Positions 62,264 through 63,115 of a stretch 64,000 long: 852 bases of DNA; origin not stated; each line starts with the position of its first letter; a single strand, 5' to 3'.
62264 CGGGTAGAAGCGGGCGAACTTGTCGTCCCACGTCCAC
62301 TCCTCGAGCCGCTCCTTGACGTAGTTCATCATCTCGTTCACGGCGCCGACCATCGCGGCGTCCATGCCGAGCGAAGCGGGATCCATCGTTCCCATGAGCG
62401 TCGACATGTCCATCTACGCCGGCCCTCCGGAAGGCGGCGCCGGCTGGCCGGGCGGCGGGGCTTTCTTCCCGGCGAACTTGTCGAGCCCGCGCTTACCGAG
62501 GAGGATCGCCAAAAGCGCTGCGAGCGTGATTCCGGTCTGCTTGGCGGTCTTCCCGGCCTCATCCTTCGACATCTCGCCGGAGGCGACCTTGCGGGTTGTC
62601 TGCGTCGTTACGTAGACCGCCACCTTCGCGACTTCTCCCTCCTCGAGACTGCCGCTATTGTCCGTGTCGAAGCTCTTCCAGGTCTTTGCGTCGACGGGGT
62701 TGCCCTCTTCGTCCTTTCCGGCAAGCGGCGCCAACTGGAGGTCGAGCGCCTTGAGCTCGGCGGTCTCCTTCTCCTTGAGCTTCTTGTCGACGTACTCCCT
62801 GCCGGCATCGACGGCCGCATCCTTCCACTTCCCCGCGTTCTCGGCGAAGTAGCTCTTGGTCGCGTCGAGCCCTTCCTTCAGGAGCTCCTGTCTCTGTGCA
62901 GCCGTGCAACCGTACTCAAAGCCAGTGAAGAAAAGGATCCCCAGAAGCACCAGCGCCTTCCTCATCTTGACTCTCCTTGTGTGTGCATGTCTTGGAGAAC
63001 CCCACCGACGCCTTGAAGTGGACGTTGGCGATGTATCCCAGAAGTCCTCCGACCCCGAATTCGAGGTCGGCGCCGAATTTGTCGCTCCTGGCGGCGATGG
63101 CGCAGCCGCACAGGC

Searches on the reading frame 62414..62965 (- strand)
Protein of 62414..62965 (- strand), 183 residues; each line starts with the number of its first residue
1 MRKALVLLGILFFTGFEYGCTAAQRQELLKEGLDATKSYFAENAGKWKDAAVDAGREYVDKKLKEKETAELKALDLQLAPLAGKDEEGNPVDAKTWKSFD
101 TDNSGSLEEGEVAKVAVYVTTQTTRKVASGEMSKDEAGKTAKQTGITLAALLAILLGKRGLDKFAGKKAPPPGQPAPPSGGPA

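Call 102: find_encoding_contigs(protein=window:62414-62965:-, flank=10000, max_places=1)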
Protein window:62414-62965:- (183 aa): 6 contigs read that carry it; 1 place shown.
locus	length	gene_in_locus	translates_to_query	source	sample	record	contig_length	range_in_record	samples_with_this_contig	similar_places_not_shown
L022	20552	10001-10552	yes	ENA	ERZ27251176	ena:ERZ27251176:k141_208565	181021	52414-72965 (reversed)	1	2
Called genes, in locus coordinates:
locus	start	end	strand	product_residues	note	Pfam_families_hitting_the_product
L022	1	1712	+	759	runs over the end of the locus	PF04865:Baseplate_J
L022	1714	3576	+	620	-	-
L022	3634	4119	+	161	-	-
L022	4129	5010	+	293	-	-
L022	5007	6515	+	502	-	-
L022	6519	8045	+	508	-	-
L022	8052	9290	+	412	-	-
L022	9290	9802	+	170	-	-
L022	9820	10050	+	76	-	-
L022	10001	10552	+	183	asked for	-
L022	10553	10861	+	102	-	-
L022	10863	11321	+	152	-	-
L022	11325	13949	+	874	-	-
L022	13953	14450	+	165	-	-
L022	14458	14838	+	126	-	-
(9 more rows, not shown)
